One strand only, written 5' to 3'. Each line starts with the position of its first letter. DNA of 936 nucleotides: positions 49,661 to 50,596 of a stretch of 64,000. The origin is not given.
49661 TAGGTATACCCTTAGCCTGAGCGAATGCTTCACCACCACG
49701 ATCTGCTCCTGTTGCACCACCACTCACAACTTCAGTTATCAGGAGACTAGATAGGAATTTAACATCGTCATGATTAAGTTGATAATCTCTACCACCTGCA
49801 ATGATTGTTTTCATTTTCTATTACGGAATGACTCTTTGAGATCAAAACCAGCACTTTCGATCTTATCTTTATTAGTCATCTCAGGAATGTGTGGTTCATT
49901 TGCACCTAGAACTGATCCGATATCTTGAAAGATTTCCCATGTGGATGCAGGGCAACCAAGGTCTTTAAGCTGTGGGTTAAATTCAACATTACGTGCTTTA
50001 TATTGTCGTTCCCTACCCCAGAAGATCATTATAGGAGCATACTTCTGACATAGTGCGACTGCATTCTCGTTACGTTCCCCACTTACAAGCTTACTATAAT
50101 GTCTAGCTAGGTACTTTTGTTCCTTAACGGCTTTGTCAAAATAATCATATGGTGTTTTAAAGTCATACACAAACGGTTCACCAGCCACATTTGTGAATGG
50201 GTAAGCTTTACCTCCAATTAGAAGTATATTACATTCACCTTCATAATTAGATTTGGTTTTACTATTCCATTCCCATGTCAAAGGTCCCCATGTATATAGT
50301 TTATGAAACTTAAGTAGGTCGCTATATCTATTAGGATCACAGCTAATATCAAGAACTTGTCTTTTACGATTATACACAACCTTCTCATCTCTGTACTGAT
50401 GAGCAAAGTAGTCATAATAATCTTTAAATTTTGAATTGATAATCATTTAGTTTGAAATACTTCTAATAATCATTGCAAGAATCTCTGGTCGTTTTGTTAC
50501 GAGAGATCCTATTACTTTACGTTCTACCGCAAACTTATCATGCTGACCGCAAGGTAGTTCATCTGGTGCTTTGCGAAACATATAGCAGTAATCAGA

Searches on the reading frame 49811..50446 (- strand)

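Call 21: search_protein_families(library=phrogs, proteins=[window:49811-50446:-], max_evalue=0.00001)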
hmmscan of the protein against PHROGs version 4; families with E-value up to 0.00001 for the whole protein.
window:49811-50446:- (211 aa): 1 family
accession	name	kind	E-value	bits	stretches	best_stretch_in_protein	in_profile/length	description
phrog_4243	-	unknown function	4.2e-16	60.9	1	1-211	1-231/232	-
